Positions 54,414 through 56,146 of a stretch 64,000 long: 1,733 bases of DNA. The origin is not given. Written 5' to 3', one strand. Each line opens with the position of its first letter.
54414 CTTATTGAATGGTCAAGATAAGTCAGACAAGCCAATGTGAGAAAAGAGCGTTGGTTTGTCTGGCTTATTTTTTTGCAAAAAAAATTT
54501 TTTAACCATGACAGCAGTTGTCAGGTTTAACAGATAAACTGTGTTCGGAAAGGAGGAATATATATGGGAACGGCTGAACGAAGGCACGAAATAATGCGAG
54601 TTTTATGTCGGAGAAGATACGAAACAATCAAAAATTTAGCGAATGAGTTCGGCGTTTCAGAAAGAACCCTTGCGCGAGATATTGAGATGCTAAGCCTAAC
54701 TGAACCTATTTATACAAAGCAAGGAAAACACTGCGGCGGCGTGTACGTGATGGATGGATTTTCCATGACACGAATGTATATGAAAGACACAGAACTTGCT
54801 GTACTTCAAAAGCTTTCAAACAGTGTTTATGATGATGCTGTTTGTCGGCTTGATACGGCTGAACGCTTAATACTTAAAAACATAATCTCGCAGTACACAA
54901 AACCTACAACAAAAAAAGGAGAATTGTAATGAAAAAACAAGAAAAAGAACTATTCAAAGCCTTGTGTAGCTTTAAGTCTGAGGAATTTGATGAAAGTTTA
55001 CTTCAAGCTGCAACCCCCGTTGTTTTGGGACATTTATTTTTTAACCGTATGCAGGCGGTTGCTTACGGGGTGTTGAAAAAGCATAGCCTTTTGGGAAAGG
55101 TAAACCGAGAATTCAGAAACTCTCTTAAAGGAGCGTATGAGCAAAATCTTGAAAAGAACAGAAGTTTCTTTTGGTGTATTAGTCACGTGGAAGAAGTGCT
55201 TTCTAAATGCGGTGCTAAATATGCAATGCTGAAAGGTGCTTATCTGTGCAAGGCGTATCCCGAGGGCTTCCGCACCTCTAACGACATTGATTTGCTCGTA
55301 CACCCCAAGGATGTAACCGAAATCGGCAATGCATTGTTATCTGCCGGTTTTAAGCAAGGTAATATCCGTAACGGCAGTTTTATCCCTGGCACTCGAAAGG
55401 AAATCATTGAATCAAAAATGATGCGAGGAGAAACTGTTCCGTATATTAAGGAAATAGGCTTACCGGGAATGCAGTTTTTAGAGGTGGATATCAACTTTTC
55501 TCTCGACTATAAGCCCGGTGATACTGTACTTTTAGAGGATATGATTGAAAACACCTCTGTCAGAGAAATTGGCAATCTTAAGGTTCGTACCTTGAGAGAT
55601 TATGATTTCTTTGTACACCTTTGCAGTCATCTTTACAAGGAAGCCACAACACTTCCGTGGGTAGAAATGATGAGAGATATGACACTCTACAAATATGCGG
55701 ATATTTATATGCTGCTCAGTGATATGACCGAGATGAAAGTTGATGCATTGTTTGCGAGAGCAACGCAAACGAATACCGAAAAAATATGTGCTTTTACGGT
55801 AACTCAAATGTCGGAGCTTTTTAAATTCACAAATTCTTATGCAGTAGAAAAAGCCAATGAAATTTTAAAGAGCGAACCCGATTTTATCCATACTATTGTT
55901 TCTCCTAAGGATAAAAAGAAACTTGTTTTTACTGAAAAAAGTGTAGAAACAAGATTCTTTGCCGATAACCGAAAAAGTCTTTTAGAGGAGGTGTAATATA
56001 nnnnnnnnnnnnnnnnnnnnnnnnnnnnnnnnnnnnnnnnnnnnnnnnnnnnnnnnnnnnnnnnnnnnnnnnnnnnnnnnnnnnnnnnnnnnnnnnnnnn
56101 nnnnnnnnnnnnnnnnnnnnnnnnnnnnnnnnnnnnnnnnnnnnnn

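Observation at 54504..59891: Operon of unknown function (HTH, nucleotidyltransferase, Tmk-like kinase, carrier protein, unknown protein, AMP-ligase, CYTH) bracketed by identical 27-bp palindromes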

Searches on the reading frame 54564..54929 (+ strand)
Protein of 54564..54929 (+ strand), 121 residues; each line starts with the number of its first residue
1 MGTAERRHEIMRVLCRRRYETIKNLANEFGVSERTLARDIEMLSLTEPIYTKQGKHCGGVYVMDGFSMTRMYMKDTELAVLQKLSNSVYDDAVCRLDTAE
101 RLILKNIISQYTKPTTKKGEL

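Call 3: search_protein_families(library=pfam, proteins=[window:54564-54929:+], max_evalue=0.01)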
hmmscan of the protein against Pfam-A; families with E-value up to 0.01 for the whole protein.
window:54564-54929:+ (121 aa): 3 families
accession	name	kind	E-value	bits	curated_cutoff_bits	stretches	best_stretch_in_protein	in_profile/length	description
PF08279.18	HTH_11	-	2.8e-07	30.7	25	1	6-55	1-52/55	HTH domain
PF08220.18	HTH_DeoR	-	2.9e-05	24.2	21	1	6-48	1-43/57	DeoR-like helix-turn-helix domain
PF21476.4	PF0610-like_N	-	0.0031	18.2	33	1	6-44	2-39/50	PF0610-like, N-terminal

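Call 4: search_protein_families(library=ncbifam, proteins=[window:54564-54929:+], max_evalue=0.01)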
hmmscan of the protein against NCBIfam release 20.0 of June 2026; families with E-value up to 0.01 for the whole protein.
window:54564-54929:+ (121 aa): 5 families
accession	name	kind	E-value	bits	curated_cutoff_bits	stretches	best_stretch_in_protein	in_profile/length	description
NF041397.1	TranRegGlpR_Halo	equivalog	0.00013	21.7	300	1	3-52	3-52/253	HTH-type transcriptional regulator GlpR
NF040755.1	AgaR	equivalog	0.001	18.3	260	1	2-44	3-45/256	transcriptional repressor AgaR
TIGR02844.1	spore_III_D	equivalog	0.006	16.9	111.5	0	5-40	6-40/80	sporulation transcriptional regulator SpoIIID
NF007316.0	PRK09802.1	equivalog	0.0062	15.8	351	1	2-104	14-112/269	DeoR family transcriptional regulator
NF053736.1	AcpB_EbpR_MafR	subfamily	0.0086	15.4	130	0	5-43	6-45/481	AcpB/EbpR/MafR family transcriptional regulator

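Call 5: search_protein_families(library=padloc, proteins=[window:54564-54929:+], max_evalue=0.01)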
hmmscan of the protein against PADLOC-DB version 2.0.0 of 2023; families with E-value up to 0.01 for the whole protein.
window:54564-54929:+ (121 aa): 5 families
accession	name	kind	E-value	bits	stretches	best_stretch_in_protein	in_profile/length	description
PDLC01457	WYL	-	9.7e-13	46.2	1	4-86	3-83/229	"CAS-I,CAS-II,CAS-III,CAS-IV,CAS-V,CAS-VI; associated_signaling"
PDLC01434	CasR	-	0.0012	16.7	1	5-53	128-175/191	"CAS-I,CAS-II,CAS-III,CAS-IV,CAS-V,CAS-VI; associated_signaling"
PDLC04985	PDC-S27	-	0.0032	14.5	1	24-119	280-376/484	-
PDLC01850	CARF3--CARF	-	0.0035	15.2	1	4-55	144-194/209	-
PDLC03963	SoFic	-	0.0066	13.9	1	5-56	293-344/361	-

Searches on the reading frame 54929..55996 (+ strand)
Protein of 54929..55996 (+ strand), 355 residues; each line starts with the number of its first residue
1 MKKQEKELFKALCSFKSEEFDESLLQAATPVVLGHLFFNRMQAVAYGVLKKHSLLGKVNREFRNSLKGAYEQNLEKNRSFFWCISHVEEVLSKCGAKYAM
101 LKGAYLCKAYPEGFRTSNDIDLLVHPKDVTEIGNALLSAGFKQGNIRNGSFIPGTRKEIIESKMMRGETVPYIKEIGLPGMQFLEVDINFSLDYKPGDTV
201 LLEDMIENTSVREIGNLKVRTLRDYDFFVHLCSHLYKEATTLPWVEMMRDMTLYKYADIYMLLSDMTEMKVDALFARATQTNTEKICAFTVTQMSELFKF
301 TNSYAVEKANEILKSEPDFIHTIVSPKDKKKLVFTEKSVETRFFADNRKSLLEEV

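Call 3: search_protein_families(library=pfam, proteins=[window:54929-55996:+], max_evalue=0.01)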
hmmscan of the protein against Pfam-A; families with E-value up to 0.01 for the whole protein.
window:54929-55996:+ (355 aa): 1 family
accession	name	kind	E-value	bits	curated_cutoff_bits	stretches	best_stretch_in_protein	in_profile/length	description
PF14907.12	NTP_transf_5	-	7.1e-33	114.7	31.2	1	39-298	15-248/249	Uncharacterised nucleotidyltransferase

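Call 4: search_protein_families(library=ncbifam, proteins=[window:54929-55996:+], max_evalue=0.01)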
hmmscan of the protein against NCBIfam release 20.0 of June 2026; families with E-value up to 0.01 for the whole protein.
window:54929-55996:+ (355 aa): 1 family
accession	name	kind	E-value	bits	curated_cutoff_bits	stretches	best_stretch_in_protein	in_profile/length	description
NF005224.0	PRK06720.1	equivalog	0.0081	16.1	207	0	248-327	83-158/169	hypothetical protein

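Call 5: search_protein_families(library=padloc, proteins=[window:54929-55996:+], max_evalue=0.01)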
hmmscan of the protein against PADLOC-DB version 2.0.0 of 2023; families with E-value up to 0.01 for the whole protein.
window:54929-55996:+ (355 aa): 0 families

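Call 28: search_solved_structures(query=window:54929-55996:+, max_evalue=1, show_alignments=1)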
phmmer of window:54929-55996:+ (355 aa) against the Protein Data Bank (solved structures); distinct sequences matched with E-value up to 1: 0.

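Call 52: find_homologous_proteins(query=window:54929-55996:+, max_evalue=0.001)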
Query window:54929-55996:+ (355 aa): 1459 proteins with E <= 0.001 among 3550 candidates; the best 120 are listed.
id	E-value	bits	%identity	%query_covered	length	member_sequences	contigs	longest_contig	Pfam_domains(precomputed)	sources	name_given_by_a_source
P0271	5.1e-235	797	100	100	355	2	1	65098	PF14907.13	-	-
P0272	6.3e-221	751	95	100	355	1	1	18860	PF14907.13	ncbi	-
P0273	6.2e-213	724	90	100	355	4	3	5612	PF14907.13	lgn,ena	-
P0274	5.0e-212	721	91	100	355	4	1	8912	PF14907.13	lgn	-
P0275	1.0e-194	665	81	100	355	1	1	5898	PF14907.13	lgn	-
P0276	1.0e-186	638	79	100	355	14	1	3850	PF14907.13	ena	-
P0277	8.8e-186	635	77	100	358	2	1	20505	PF14907.13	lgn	-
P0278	5.3e-185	633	79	100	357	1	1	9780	PF14907.13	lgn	-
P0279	7.2e-182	622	77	100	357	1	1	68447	PF14907.13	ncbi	-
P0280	1.3e-180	618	76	100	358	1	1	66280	PF14907.13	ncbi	-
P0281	7.8e-179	612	76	100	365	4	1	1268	PF14907.13,PF08843.18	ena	-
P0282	8.0e-179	612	75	100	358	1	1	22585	PF14907.13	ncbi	-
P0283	1.1e-177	609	75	100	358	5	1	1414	PF14907.13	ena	-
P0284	1.2e-177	608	76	99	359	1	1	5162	PF14907.13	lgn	-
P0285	1.8e-177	608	75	100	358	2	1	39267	PF14907.13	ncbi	-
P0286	4.2e-177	607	76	100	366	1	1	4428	PF14907.13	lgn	-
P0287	7.8e-176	602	74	100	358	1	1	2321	PF14907.13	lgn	-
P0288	2.4e-175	601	75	100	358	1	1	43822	PF14907.13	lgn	-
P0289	2.9e-175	601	74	100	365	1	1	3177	PF14907.13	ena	-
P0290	5.0e-175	600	75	100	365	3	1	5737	PF14907.13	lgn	-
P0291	6.5e-175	599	75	100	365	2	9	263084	PF14907.13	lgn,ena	-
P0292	9.1e-175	599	72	100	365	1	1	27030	PF14907.13,PF08843.18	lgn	-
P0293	1.1e-174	599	76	100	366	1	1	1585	PF14907.13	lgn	-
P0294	1.2e-174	599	73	100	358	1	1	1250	PF14907.13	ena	-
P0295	1.3e-174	598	75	100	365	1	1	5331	PF14907.13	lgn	-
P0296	2.6e-174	597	75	100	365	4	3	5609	PF14907.13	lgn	-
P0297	2.7e-174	597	74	100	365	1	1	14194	PF14907.13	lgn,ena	-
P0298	2.7e-174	597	72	100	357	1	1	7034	PF14907.13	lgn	-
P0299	8.1e-174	596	75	99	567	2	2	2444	PF14907.13,PF01510.31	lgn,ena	-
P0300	8.2e-174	596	74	100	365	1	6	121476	PF14907.13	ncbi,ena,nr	ncbi:MAG: nucleotidyltransferase family protein [Clostridia bacterium]|nr:nucleotidyltransferase fam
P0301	1.3e-173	595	75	100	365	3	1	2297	PF14907.13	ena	-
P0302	1.3e-173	595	74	100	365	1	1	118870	PF14907.13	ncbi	-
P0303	2.0e-173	595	74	99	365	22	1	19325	PF14907.13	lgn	-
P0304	2.6e-173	594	74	100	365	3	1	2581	PF14907.13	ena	-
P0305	3.1e-173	594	75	100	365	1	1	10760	PF14907.13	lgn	-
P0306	5.8e-173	593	73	100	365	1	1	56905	PF14907.13,PF08843.18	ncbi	-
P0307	7.8e-173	593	74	100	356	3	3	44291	PF14907.13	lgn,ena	-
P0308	1.7e-172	591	74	100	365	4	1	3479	PF14907.13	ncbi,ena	-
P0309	1.7e-172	591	75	100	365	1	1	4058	PF14907.13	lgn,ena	-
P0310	1.8e-172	591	72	100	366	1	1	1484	PF14907.13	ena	-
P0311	3.2e-172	591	72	100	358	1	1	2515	PF14907.13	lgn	-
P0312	3.6e-172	590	74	100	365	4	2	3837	PF14907.13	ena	-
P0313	4.1e-172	590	73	100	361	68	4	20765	PF14907.13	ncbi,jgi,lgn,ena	-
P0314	4.5e-172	590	74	100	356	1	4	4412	PF14907.13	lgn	-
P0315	4.5e-172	590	73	100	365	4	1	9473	PF14907.13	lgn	-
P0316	8.9e-172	589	74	100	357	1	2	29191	PF14907.13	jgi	-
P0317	9.6e-172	589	73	100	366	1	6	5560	PF14907.13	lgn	-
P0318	1.1e-171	589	73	100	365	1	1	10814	PF14907.13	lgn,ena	-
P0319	1.7e-171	588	72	100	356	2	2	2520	PF14907.13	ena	-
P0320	2.8e-171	587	74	100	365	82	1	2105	PF14907.13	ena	-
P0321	3.0e-171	587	74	100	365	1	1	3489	PF14907.13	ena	-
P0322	4.0e-171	587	71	100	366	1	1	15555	PF14907.13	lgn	-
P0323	5.1e-171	587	74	100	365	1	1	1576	PF14907.13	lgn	-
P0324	8.0e-171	586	72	100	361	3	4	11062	PF14907.13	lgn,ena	-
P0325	8.9e-171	586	74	100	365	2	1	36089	PF14907.13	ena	-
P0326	9.3e-171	586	73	100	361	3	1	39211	PF14907.13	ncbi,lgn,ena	-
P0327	1.2e-170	585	75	100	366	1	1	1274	PF14907.13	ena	-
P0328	1.3e-170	585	71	100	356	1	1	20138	PF14907.13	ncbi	-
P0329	1.5e-170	585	72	100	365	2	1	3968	PF14907.13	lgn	-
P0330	1.5e-170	585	74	100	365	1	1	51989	PF14907.13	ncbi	-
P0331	1.6e-170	585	72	100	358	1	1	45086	PF14907.13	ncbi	-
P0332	1.9e-170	585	72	99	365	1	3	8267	PF14907.13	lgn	-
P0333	1.9e-170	585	73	100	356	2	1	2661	PF14907.13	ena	-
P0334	2.2e-170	585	74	100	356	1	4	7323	PF14907.13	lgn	-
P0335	2.4e-170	584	73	100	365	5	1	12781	PF14907.13,PF08843.18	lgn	-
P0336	4.4e-170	584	74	100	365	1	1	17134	PF14907.13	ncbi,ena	-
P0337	4.4e-170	584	73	100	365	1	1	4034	PF14907.13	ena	-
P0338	8.3e-170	583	72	100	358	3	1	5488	PF14907.13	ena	-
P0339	1.3e-169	582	71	100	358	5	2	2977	PF14907.13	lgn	-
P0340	1.6e-169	582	73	100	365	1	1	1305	PF14907.13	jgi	jgi:hypothetical protein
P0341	2.4e-169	581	73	100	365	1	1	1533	PF14907.13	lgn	-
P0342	2.7e-169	581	72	100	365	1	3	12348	PF14907.13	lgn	-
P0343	2.8e-169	581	73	100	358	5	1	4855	PF14907.13,PF08843.18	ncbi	-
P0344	3.2e-169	581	70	100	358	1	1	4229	PF14907.13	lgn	-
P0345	3.7e-169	580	72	100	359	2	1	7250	PF14907.13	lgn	-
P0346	5.0e-169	580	74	100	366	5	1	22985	PF14907.13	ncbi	-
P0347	6.4e-169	580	73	100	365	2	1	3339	PF14907.13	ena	-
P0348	9.1e-169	579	73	100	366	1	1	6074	PF14907.13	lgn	-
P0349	9.7e-169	579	72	100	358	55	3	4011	PF14907.13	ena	-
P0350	9.8e-169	579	72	100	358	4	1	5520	PF14907.13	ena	-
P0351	1.0e-168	579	71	100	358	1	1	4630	PF14907.13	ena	-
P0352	1.1e-168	579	71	100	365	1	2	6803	PF14907.13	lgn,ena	-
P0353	1.1e-168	579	72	100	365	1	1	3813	PF14907.13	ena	-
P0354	1.7e-168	578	71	100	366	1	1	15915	PF14907.13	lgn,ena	-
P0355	2.1e-168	578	72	100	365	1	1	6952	PF14907.13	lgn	-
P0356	2.4e-168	578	70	100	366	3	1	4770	PF14907.13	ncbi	-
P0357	5.3e-168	577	72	100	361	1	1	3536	PF14907.13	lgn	-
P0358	5.4e-168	577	71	100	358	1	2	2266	PF14907.13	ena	-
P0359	6.8e-168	576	72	100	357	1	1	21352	PF14907.13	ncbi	-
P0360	1.2e-167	576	72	100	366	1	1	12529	PF14907.13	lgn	-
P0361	1.7e-167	575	71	100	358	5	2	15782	PF14907.13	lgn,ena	-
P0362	2.9e-167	574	72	100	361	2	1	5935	PF14907.13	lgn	-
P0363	5.2e-167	573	71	100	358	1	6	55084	PF14907.13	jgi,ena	-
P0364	5.3e-167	573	71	100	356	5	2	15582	PF14907.13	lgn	-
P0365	8.2e-167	573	71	100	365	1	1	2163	PF14907.13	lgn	-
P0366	8.7e-167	573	70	100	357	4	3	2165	PF14907.13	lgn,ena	-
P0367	1.0e-166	572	71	100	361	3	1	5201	PF14907.13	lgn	-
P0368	1.1e-166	572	72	100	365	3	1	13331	PF14907.13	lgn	-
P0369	1.1e-166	572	70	100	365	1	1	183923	PF14907.13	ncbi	-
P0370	1.4e-166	572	72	100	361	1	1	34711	PF14907.13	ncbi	-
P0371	1.4e-166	572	71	100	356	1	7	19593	PF14907.13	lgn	-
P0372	1.6e-166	572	73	100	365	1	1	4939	PF14907.13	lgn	-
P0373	2.9e-166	571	70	100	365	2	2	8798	PF14907.13,PF08843.18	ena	-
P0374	3.3e-166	571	70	100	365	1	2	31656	PF14907.13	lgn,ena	-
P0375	4.1e-166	570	71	100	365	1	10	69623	PF14907.13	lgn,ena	-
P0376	5.4e-166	570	68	100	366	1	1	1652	PF14907.13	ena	-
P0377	6.7e-166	570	73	100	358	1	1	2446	PF14907.13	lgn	-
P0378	7.1e-166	570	70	100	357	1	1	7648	PF14907.13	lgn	-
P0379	7.8e-166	570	72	100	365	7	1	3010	PF14907.13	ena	-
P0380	7.9e-166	570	70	100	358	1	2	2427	PF14907.13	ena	-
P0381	1.7e-165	568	72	100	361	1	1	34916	PF14907.13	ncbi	-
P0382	3.7e-165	567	70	100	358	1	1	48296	PF14907.13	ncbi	-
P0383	5.8e-165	567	72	100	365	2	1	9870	PF14907.13,PF08843.18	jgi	-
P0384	7.9e-165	566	70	97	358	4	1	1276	PF14907.13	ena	-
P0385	8.8e-165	566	70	100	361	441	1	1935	PF14907.13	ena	-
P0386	1.4e-164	565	70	100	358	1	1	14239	PF14907.13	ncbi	-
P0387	1.4e-164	565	69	100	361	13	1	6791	PF14907.13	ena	-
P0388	2.4e-164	565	70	100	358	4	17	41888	PF14907.13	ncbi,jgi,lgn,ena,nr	ncbi:MAG: hypothetical protein E7387_07775 [Ruminococcaceae bacterium]|nr:hypothetical protein [Osci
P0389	2.7e-164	564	70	100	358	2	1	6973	PF14907.13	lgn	-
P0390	4.8e-164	564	72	100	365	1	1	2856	PF14907.13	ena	-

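Call 57: predict_structure(alignment_id=A2)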
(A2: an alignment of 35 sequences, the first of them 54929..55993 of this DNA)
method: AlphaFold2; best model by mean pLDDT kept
length: 355 residues; sequences in the alignment: 35
mean_pLDDT: 91.4   pTM: 0.89
mean pLDDT of the five models: 91.4, 90.0, 88.3, 87.6, 86.8
residues with pLDDT >= 90: 249; 70-90: 104; 50-70: 2; < 50: 0
segments of 3 or more residues with pLDDT < 50: none
pLDDT, mean of each block of 10 residues (from residue 1): 96 96 96 92 97 96 95 93 93 91 79 88 93 96 92 90 81 94 93 86 93 88 93 87 80 89 95 97 94 96 97 88 86 90 89 88
secondary structure, 60 per line:
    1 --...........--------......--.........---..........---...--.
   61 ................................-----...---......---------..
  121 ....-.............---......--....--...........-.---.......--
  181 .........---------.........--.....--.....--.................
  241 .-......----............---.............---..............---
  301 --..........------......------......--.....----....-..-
elements in order: H3-13 H22-27 H30-38 H42-51 H60-92 E98-100 H104-109 E119-124 H126-138 E142-147 E150-153 H156-166 E172-178 E181-189 H199-207 E210-214 E217-221 H224-241 H243-248 H253-264 H268-280 H284-297 H303-312 E319-324 E331-336 H339-343 H348-351

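Call 59: fold_search(model_id=the predicted structure, library=pdb)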
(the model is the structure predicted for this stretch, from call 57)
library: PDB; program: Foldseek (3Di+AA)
matches with E <= 10: 150; with E <= 0.001: 2
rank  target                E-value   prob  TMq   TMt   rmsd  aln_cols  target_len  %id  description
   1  8an4_B                2.7e-04  1.00  0.37  0.63   8.4       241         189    9  MenT1 toxin (rv0078a) from Mycobacterium tuberculosis H37Rv (released 2023-08-02)
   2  8an4_A                5.6e-04  1.00  0.35  0.59   7.5       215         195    9  MenT1 toxin (rv0078a) from Mycobacterium tuberculosis H37Rv (released 2023-08-02)
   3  5uvd                  1.2e-03  1.00  0.32  0.48   8.5       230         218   13  Crystal structure of an antigenic nucleotidyltransferase-like protein from Paracoccidioides brasiliensis (released 2018-01-31)
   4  8rr5                  1.7e-03  1.00  0.30  0.55   8.8       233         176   10  MenT1 toxin (rv0078a) from Mycobacterium tuberculosis H37Rv, phosphorylated at T39 (released 2024-09-11)
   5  5cfu                  4.2e-03  1.00  0.29  0.52   9.2       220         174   12  Crystal Structure of ANT(2")-Ia in complex with adenylyl-2"-tobramycin (released 2016-07-20)
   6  4wqk                  8.1e-03  1.00  0.26  0.46   9.3       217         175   11  Crystal structure of aminoglycoside nucleotidylyltransferase ANT(2")-Ia, apo form (released 2014-11-12)
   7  2ewr                  8.9e-03  1.00  0.27  0.55   6.0       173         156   13  Crystal structure of a putative nucleotidyltransferase (tm1012) from Thermotoga maritima at 1.60 A resolution (released 2005-12-06)
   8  2fcl                  9.4e-03  1.00  0.28  0.56   6.0       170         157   15  Crystal structure of a putative nucleotidyltransferase (tm1012) from Thermotoga maritima at 1.35 A resolution (released 2006-03-14)
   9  5kqj_MODEL_1_A        1.4e-02  1.00  0.33  0.56   7.0       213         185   12  Solution Structure of Antibiotic-Resistance Factor ANT(2'')-Ia Reveals Substrate-Regulated Conformation Dynami (released 2017-07-12)
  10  5cfs                  1.5e-02  0.99  0.26  0.46   9.2       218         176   11  Crystal Structure of ANT(2")-Ia in complex with AMPCPP and tobramycin (released 2016-03-16)
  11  4xje                  1.7e-02  1.00  0.32  0.56   6.7       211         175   14  CRYSTAL STRUCTURE OF ANT(2") IN COMPLEX WITH AMP AND TOBRAMYCIN (released 2016-01-20)
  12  4hx0                  2.9e-02  1.00  0.29  0.57   5.5       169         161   15  Crystal structure of a putative nucleotidyltransferase (TM1012) from Thermotoga maritima at 1.87 A resolution (released 2013-09-11)
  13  4nkt_A                4.1e-02  0.80  0.22  0.24  11.4       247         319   11  Structure of Cid1 in complex with the UTP analog UMPNPP (released 2013-12-18)
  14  4ep7_A                5.6e-02  0.66  0.21  0.23  11.4       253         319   10  Functional implications from the Cid1 poly(U) polymerase crystal structure (released 2012-06-06)
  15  4e80_A                6.1e-02  0.89  0.22  0.24   9.9       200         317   13  Structural Basis for the Activity of a Cytoplasmic RNA Terminal U-transferase (released 2012-07-04)
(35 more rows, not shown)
